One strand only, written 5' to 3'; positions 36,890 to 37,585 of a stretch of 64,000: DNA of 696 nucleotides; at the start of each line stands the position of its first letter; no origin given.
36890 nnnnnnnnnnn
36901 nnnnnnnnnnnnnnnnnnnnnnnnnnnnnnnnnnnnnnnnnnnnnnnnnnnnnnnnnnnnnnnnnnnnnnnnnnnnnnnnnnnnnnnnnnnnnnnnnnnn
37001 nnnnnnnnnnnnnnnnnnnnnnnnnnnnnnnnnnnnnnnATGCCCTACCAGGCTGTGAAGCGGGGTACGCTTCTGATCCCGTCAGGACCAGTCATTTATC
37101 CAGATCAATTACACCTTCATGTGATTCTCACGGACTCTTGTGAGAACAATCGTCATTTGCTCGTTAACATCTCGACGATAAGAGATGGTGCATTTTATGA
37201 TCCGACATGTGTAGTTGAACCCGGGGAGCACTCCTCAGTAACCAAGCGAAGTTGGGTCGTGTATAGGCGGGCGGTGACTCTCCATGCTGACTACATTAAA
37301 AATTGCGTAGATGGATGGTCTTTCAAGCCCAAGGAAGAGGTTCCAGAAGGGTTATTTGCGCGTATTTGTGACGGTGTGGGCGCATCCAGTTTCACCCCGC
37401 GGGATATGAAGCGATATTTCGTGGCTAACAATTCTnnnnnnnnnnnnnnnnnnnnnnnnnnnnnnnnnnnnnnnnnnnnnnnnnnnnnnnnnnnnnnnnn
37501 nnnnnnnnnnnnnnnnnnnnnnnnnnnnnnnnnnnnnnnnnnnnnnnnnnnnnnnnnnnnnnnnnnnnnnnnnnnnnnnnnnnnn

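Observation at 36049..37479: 1.4-kb low-GC islet dropped exactly between two convergent stop codons and bracketed by short direct repeats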

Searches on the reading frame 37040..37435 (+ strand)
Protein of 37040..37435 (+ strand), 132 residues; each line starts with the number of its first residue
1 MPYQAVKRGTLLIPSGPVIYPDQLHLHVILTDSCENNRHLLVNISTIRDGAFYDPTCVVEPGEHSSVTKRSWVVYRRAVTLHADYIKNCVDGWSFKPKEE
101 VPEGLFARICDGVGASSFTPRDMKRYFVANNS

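Call 6: search_protein_families(library=pfam, proteins=[window:37040-37435:+], max_evalue=0.1)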
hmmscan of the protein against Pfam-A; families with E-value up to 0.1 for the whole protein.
window:37040-37435:+ (132 aa): 1 family
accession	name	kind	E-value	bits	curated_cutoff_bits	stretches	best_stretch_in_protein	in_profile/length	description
PF17536.7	Mx_ML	-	0.012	15.8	25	1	66-130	30-92/149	Matrix and Matrix long proteins N-terminal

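Call 7: search_protein_families(library=ncbifam, proteins=[window:37040-37435:+], max_evalue=0.1)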
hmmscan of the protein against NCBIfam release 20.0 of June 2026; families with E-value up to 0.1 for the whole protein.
window:37040-37435:+ (132 aa): 0 families

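Call 8: search_protein_families(library=padloc, proteins=[window:37040-37435:+], max_evalue=0.1)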
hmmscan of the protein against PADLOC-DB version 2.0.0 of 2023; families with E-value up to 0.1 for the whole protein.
window:37040-37435:+ (132 aa): 0 families

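Call 9: search_protein_families(library=phrogs, proteins=[window:37040-37435:+], max_evalue=0.1)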
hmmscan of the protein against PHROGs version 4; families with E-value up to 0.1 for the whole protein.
window:37040-37435:+ (132 aa): 1 family
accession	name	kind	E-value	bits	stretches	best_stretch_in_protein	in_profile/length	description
phrog_19071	-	unknown function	5e-25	88.8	1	2-128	2-131/135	-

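Call 17: find_encoding_contigs(protein=window:37040-37435:+, flank=6000, max_places=10)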
Protein window:37040-37435:+ (132 aa): 1 contig read that carries it; 1 place shown.
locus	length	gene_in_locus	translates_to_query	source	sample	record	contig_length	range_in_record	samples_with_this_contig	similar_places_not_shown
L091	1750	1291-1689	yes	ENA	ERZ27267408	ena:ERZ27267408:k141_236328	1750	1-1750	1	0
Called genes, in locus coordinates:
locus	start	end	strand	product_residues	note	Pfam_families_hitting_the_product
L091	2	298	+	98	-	?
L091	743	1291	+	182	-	PF13274:SocA_Panacea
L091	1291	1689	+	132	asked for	-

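Call 21: find_homologous_proteins(query=window:37040-37435:+, max_evalue=0.001)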
Query window:37040-37435:+ (132 aa): 14 proteins with E <= 0.001 among 19 candidates.
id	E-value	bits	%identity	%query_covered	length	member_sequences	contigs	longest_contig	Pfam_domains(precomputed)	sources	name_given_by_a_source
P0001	1.3e-86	305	100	100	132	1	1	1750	-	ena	-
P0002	5.3e-74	264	88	100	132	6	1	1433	-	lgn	-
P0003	4.0e-72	258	86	100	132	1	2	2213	-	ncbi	-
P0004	2.4e-67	243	81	100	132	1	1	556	-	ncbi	-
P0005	6.9e-66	238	80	100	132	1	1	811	-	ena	-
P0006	6.6e-65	235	80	100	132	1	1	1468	-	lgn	-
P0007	6.3e-63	228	76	100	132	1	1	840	-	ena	-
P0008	3.2e-39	152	57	96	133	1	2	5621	-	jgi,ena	jgi:hypothetical protein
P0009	6.8e-39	150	52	96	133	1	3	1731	-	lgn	-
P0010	3.8e-35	138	53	96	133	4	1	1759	-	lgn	-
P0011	1.1e-16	79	38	92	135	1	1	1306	-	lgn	-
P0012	6.2e-16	76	37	92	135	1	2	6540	-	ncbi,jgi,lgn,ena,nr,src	ncbi:MAG TPA: hypothetical protein VKR58_08515 [Aquella sp.]|nr:hypothetical protein [Aquella sp.]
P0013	8.0e-13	66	36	96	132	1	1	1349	-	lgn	-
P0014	2.3e-10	58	32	96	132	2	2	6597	-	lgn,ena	-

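Call 25: find_encoding_contigs(protein=P0008, flank=6000, max_places=4)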
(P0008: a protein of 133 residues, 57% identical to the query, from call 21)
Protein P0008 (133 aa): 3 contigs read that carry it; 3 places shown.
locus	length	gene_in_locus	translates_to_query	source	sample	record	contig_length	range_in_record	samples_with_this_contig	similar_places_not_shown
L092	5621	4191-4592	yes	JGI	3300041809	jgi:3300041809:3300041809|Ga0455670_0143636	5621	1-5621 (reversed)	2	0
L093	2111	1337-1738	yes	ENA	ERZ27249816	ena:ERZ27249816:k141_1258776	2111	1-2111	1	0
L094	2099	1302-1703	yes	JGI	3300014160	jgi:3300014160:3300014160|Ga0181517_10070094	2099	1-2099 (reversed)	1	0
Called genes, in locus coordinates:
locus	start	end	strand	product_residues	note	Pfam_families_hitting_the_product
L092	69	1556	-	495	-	PF00478:IMPDH, PF00571:CBS, PF03060:NMO, PF01070:FMN_dh (weak)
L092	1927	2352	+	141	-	PF04273:BLH_phosphatase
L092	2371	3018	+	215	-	PF00881:Nitroreductase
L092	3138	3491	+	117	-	-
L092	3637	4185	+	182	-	PF13274:SocA_Panacea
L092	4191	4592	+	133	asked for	-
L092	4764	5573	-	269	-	PF25988:HH_CyaD (weak), PF25994:HH_AprE (weak), PF26002:Beta-barrel_AprE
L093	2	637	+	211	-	?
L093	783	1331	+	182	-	PF13274:SocA_Panacea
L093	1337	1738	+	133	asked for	-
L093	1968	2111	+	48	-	?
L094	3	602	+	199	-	?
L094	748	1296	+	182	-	PF13274:SocA_Panacea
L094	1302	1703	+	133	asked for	-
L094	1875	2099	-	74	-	?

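Call 26: find_encoding_contigs(protein=P0012, flank=6000, max_places=4)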
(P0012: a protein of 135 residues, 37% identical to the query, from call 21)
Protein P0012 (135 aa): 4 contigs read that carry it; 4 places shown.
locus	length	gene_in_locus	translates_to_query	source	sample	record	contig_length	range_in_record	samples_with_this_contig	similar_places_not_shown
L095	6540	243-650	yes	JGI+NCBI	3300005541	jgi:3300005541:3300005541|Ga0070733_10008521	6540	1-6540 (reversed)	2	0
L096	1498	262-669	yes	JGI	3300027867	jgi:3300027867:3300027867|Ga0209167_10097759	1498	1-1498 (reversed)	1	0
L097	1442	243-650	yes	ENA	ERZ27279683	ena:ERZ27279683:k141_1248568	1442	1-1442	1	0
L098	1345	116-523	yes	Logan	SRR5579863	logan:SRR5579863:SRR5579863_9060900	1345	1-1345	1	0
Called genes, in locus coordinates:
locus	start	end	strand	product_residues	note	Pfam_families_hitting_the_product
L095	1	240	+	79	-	PF13274:SocA_Panacea (weak)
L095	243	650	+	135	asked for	-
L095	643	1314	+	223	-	PF02397:Bac_transf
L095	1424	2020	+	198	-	-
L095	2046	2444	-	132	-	-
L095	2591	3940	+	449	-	PF02321:OEP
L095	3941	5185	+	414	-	PF05201:GlutR_N, PF01488:Shikimate_DH, PF00745:GlutR_dimer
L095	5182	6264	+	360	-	PF03462:PCRF, PF00472:RF-1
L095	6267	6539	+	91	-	?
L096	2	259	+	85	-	?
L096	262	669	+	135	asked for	-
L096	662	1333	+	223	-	PF02397:Bac_transf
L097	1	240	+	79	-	PF13274:SocA_Panacea (weak)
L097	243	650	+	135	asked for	-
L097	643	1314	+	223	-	PF02397:Bac_transf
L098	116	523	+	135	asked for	-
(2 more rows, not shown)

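Call 27: find_encoding_contigs(protein=P0014, flank=6000, max_places=4)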
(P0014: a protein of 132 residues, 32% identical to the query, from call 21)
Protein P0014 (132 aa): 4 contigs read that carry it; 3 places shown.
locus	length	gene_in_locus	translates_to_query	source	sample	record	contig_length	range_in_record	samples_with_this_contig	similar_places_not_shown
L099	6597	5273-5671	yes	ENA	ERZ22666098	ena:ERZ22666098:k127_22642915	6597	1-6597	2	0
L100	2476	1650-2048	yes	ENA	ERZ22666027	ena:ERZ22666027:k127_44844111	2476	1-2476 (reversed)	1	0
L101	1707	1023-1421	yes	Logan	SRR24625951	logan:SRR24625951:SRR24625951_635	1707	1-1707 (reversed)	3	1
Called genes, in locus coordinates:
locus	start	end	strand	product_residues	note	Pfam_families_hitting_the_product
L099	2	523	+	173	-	?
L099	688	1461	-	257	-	-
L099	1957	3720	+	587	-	-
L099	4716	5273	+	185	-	PF13274:SocA_Panacea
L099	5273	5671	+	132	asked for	-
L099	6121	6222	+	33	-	-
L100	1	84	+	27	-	?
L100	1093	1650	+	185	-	PF13274:SocA_Panacea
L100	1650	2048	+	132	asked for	-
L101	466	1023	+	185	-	PF13274:SocA_Panacea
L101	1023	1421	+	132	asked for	-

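Call 28: find_encoding_contigs(protein=P0003, flank=6000, max_places=4)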
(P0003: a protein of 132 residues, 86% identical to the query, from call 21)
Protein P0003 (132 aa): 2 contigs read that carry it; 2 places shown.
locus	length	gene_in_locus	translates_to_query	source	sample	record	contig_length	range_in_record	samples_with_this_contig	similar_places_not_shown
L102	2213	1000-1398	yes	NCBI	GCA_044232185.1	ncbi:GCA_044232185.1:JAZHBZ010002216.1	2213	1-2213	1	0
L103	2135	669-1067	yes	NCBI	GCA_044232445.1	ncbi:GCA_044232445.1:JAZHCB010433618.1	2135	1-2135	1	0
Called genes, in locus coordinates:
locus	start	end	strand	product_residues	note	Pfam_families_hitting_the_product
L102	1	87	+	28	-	?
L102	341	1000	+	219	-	PF13274:SocA_Panacea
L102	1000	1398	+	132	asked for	-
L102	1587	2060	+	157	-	-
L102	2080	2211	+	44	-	?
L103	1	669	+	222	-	?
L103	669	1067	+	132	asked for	-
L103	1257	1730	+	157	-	-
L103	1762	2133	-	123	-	?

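Call 29: predict_structure(alignment_id=A1)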
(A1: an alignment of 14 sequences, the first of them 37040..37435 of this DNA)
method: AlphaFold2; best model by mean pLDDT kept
length: 132 residues; sequences in the alignment: 14
mean_pLDDT: 90.4   pTM: 0.86
mean pLDDT of the five models: 90.4, 89.9, 89.9, 89.1, 88.9
residues with pLDDT >= 90: 102; 70-90: 20; 50-70: 10; < 50: 0
segments of 3 or more residues with pLDDT < 50: none
pLDDT, mean of each block of 10 residues (from residue 1): 88 73 85 84 93 94 95 95 93 93 97 96 93 69
secondary structure, 60 per line:
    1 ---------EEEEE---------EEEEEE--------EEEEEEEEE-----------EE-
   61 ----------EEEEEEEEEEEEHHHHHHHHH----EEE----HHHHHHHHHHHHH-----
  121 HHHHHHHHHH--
elements in order: E10-14 E24-29 E38-46 E71-82 H83-91 E96-98 H103-115 H121-130
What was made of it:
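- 37040..37438 (+): panT: 132-aa putative toxin with a MazF/PemK-like fold. Its start overlaps the panA stop by 1 nt (TAATG). AF2 pLDDT 90.4, pTM 0.86 (call 29).
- On MazF/PemK endoribonuclease toxins: The model has pLDDT 90.4 (call 29).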

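Call 30: search_protein_representatives(alignment_id=A1)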
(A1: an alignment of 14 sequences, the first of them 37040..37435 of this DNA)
Query: 14 sequences, 132 profile positions. Proteins with E-value up to 0.001 (for the whole library): 3226; up to 1e-10: 1545; up to 1e-30: 73. The best 150 are listed.
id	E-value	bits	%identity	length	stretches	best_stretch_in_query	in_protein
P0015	1.2e-44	167.6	-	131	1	1-128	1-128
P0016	8.8e-44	164.8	-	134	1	3-131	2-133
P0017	1.3e-43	164.2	-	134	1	1-130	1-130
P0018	9.4e-43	161.4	-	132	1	1-131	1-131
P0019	1.2e-42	161.1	-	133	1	1-129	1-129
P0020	1.4e-41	157.7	-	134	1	1-130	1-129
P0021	4.3e-41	156.1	-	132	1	1-131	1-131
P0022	1.8e-40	154.0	-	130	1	1-127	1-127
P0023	5.4e-40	152.5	-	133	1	1-128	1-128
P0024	7.8e-40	152.0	-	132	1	1-131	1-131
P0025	2.0e-39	150.7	-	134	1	1-130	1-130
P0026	6.0e-38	145.9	-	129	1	1-131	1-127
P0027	8.9e-38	145.3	-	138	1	3-129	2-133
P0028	2.2e-37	144.1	-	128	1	1-129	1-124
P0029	5.0e-37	142.9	-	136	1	3-130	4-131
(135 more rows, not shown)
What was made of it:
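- The toxin family has 3226 cluster representatives at E<=1e-3 (call 30).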

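Call 33: fold_search(model_id=the predicted structure, library=pdb)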
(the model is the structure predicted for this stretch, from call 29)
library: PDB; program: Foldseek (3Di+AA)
matches with E <= 10: 344; with E <= 0.001: 6
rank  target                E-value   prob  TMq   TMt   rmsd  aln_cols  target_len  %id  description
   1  5ckd_A                3.3e-04  1.00  0.55  0.65   3.8       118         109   12  E. coli MazF E24A form III (released 2016-04-06)
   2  5ckh_B                3.3e-04  1.00  0.55  0.63   4.4       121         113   13  E. coli MazF E24A form IIb (released 2016-04-06)
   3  4mzm_A                7.3e-04  1.00  0.53  0.60   4.8       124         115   13  MazF from S. aureus crystal form I, P212121, 2.1 A (released 2014-05-28)
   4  4mzp_C                7.8e-04  1.00  0.54  0.62   4.7       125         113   14  MazF from S. aureus crystal form III, C2221, 2.7 A (released 2014-05-21)
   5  5cr2_A                8.3e-04  1.00  0.55  0.64   4.4       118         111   14  E. coli MazF in complex with single strand DNA substrate analog (released 2016-04-06)
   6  4mzp_A                8.8e-04  1.00  0.52  0.59   5.0       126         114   15  MazF from S. aureus crystal form III, C2221, 2.7 A (released 2014-05-21)
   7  4mzp_B                1.3e-03  1.00  0.54  0.61   4.7       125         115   14  MazF from S. aureus crystal form III, C2221, 2.7 A (released 2014-05-21)
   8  5cqx_B                1.7e-03  1.00  0.55  0.61   3.8       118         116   12  E. coli MazF mutant E24A in complex with MazE residues 68-82 form I (released 2016-04-06)
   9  7d2p_A                1.9e-03  1.00  0.56  0.65   4.0       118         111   14  Crystal structure of MazE-MazF (Form-II) from Deinococcus radiodurans (released 2021-02-10)
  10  9g7k_A                1.9e-03  1.00  0.54  0.58   4.7       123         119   15  Staphylococcus aureus MazF in complex with Nanobody 12 (released 2024-07-31)
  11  7bxy                  1.9e-03  1.00  0.55  0.61   4.6       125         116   14  mRNA interferase from Bacillus cereus (released 2021-04-28)
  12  5cqy_B                2.1e-03  1.00  0.53  0.65   3.6       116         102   12  E. coli MazF mutant E24A in complex with MazE residues 68-82 form II (released 2016-04-06)
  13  9g2a_B                2.5e-03  1.00  0.52  0.59   4.9       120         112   16  Staphylococcus aureus MazF in complex with nanobody 4 (released 2024-07-17)
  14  5hkc_A                3.1e-03  1.00  0.55  0.63   4.4       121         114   15  Crystal structure of M. tuberculosis MazF-mt3 T52D-F62D mutant in complex with 8-mer RNA (released 2017-01-18)
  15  9g7k_E                3.1e-03  1.00  0.53  0.59   4.8       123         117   15  Staphylococcus aureus MazF in complex with Nanobody 12 (released 2024-07-31)
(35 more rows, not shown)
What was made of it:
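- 37040..37438 (+): The top 45 Foldseek PDB hits are all MazF/PemK-type toxins (best E=3e-4, TM 0.55-0.65), then CcdB (call 33).
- On MazF/PemK endoribonuclease toxins: Foldseek against PDB: the top 45 hits are all MazF/PemK-type toxins, best E=3.3e-4, probability 1.0 (call 33).
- Closest known: PanA-PanT. Different: The toxin has two or three extra C-terminal helices relative to MazF (calls 29, 33).
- Closest known: MazEF / PemIK / Kid-Kis. Same: Predicted fold of the toxin (Foldseek probability 1.0, TM 0.55-0.65; call 33).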

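Call 42: find_encoding_contigs(protein=P0002, flank=3000, max_places=6)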
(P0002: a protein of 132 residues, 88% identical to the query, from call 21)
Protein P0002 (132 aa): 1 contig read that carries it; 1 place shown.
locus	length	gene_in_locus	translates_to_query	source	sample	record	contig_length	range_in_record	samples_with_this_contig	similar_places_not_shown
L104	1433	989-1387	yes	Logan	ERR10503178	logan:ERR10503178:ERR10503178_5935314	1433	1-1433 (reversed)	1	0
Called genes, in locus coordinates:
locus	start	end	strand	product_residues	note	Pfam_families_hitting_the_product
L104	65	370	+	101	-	-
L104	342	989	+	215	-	PF13274:SocA_Panacea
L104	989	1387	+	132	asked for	-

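Call 43: find_encoding_contigs(protein=P0006, flank=3000, max_places=6)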
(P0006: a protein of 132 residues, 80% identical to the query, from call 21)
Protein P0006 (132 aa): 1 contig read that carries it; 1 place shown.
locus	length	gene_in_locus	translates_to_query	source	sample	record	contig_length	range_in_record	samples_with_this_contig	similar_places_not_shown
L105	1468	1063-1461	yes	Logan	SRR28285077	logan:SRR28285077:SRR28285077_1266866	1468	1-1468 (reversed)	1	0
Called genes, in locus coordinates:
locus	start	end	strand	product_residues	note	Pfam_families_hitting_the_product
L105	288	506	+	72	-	-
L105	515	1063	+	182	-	PF13274:SocA_Panacea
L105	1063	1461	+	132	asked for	-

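Call 60: find_related_loci(query=A1, collection=viral_contigs, flank=6000)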
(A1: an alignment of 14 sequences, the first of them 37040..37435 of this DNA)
Query A1 (132 aa) in viral_contigs; peptide patterns used: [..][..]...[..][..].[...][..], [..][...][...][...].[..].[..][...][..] (x = any residue, [..] = any of these).
29 stretches matched a pattern; 5 encode a relative of the query (tblastn E <= 1e-3); 5 distinct loci.
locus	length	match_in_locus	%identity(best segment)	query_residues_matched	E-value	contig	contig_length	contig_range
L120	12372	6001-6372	37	4-127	2e-20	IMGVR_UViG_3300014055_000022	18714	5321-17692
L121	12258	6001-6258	35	42-127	2e-16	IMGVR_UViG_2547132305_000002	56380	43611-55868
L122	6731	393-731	34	3-115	2e-15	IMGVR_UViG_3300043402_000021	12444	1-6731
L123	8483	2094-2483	28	1-127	9e-12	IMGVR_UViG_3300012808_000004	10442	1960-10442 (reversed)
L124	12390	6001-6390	28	1-127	1e-11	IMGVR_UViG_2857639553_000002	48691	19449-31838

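Call 61: search_dna_similar(query=window:37040-37435:+, collection=plasmids, mode=protein, max_rows=15)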
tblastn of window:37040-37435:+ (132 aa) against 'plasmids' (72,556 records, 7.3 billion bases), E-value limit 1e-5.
Records with a match: 4; places in all: 4; records where one place covers at least 80% of the query: 4.
Best place of each record, by identity: <60% 4.
By first word of the organism name: Phaeobacter 2; Endozoicomonas 1; Acetobacter 1.
By predicted mobility (MOB-suite, as given by PLSDB): non-mobilizable 3; mobilizable 1.
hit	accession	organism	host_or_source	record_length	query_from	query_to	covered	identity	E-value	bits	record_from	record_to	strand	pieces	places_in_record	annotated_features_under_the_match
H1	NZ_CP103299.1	Endozoicomonas gorgoniicola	pure culture,Plexaura sp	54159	6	127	92%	39.5%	2e-17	84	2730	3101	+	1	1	hypothetical protein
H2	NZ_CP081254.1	Phaeobacter inhibens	-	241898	7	125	90%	35.0%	1e-10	64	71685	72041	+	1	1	none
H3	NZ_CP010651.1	Phaeobacter inhibens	cell culture,zooplankton aquaculture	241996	7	125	90%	35.0%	1e-10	64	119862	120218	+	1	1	none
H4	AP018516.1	Acetobacter orientalis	-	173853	7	127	92%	31.4%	3e-11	66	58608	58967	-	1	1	phage protein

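Call 62: search_dna_similar(query=window:37040-37435:+, collection=phages, mode=protein, max_rows=15)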
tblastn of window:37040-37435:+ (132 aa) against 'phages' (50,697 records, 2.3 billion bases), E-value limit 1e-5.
Records with a match: 9; places in all: 9; records where one place covers at least 80% of the query: 9.
Best place of each record, by identity: <60% 9.
By first word of the organism name: Yersinia 3; Escherichia 2; Pseudomonas 1; Vibrio 1; Bacteriophage 1; Klebsiella 1.
By host as written in the record: Pseudomonas aeruginosa 188 1; Escherichia coli APEC strain QZJM25 1; Escherichia coli O103:H11 1; Yersinia enterocolitica BJ2014-1008329276 1; Yersinia enterocolitica BJ2014-1008297168 1; Yersinia enterocolitica QH2012-y91 1; Vibrio cyclitrophicus 10N.239.311.H11 1; Helicobacter pametensis 1; and 1 more.
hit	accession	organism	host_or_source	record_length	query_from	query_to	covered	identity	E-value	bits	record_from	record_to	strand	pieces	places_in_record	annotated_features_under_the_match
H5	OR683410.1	Pseudomonas phage Sirocco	Pseudomonas aeruginosa 188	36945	1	127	96%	37.9%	1e-20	92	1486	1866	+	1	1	hypothetical protein (x2)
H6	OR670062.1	Escherichia phage SKA5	Escherichia coli APEC strain QZJM25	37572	3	124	92%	35.9%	2e-14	74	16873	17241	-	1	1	hypothetical protein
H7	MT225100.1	Escherichia phage Lys8385Vzw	Escherichia coli O103:H11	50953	3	124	92%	35.9%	2e-14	74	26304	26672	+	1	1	hypothetical protein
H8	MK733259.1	Yersinia phage YeP1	Yersinia enterocolitica ...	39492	3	130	97%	33.1%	1e-15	77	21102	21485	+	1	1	hypothetical protein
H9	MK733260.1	Yersinia phage YeP2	Yersinia enterocolitica ...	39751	3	130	97%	33.1%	1e-15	77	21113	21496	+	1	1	hypothetical protein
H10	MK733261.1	Yersinia phage YeP3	Yersinia enterocolitica QH2012-y91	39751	3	130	97%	33.1%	1e-15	77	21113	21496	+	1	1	hypothetical protein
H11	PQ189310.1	Vibrio phage 10N.239.311.H11_PE001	Vibrio cyclitrophicus 10N.239.311.H11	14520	1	127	96%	32.6%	2e-12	68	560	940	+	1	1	hypothetical protein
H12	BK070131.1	Bacteriophage sp.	Helicobacter pametensis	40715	3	124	92%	32.8%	5e-9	58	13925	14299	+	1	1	hypothetical protein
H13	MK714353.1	Klebsiella phage ST13-OXA48phi12.5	Klebsiella pneumoniae ST13-OXA48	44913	6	127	92%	28.9%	2e-10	63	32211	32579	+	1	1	hypothetical protein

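Call 63: get_annotated_region(hit=H5, flank=3000)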
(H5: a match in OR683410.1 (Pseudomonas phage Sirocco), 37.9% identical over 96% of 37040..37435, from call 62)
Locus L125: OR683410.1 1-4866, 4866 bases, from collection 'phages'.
description: Pseudomonas phage Sirocco, complete genome.
organism: Pseudomonas phage Sirocco (NCBI taxid 3097010)
taxonomy: Viruses; Duplodnaviria; Heunggongvirae; Uroviricota; Caudoviricetes; Peduoviridae; Citexvirus
host: Pseudomonas aeruginosa 188; source: -; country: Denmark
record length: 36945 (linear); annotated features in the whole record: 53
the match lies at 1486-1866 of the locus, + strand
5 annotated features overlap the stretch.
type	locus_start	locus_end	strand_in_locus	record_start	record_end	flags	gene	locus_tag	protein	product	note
CDS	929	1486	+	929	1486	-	-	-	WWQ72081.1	hypothetical protein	-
CDS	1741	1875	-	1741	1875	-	-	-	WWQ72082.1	hypothetical protein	-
CDS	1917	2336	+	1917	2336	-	-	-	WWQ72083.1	hypothetical protein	-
CDS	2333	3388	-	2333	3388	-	-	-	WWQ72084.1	portal protein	label: portal protein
CDS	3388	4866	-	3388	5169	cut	-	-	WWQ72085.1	terminase large subunit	label: Terminase large subunit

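Call 64: get_annotated_region(hit=H1, flank=3000)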
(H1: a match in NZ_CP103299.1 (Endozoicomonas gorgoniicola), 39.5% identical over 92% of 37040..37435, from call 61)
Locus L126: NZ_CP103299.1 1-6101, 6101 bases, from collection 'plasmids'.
description: Endozoicomonas gorgoniicola strain PS125 plasmid unnamed, complete sequence
organism: Endozoicomonas gorgoniicola (NCBI taxid 1234144)
taxonomy: Bacteria; Pseudomonadota; Gammaproteobacteria; Oceanospirillales; Endozoicomonadaceae; Endozoicomonas; Endozoicomonas gorgoniicola
host: -; source: pure culture,Plexaura sp; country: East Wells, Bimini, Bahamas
typing (MOB-suite, as given by PLSDB): non-mobilizable
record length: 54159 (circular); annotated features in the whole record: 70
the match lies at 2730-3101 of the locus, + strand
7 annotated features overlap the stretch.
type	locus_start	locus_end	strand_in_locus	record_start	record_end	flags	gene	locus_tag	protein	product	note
CDS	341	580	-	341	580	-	-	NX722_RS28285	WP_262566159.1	hypothetical protein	-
CDS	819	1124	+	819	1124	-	-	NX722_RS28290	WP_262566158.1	helix-turn-helix transcriptional regulator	-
CDS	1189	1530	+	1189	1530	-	-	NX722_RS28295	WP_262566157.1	DUF4258 domain-containing protein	-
CDS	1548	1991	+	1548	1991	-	-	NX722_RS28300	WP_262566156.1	helix-turn-helix domain-containing protein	-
CDS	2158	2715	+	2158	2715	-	-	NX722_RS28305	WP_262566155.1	Panacea domain-containing protein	-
CDS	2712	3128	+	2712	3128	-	-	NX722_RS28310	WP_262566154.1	hypothetical protein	-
CDS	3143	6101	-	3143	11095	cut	-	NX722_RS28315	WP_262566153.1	LPD38 domain-containing protein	-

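Call 73: search_solved_structures(query=A1, max_evalue=10)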
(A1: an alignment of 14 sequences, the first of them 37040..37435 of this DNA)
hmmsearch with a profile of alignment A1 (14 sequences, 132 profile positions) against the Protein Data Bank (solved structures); distinct sequences matched with E-value up to 10: 4.
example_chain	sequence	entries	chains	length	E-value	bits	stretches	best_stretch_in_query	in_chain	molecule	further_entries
3vib_A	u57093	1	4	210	0.35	13.9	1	80-114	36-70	MtrR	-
6of0_A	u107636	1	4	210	0.51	13.4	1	81-114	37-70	HTH-type transcriptional regulator MtrR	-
7jnp_A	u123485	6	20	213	0.52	13.4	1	81-114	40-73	HTH-type transcriptional regulator MtrR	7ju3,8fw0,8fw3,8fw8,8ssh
1rqx_A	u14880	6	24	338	1.2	12.2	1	26-87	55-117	1-aminocyclopropane-1-carboxylate deaminase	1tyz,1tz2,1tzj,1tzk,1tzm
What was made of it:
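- On MazF/PemK endoribonuclease toxins: No PDB sequence hit with the family profile (call 73).
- Closest known: MazEF / PemIK / Kid-Kis. Different: No detectable sequence similarity (calls 6, 73).
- There is no sequence-level PDB hit (call 73), TM is 0.55-0.65, and there are extra C-terminal helices.
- Tried and rejected: A PDB sequence search with the family profile (call 73).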
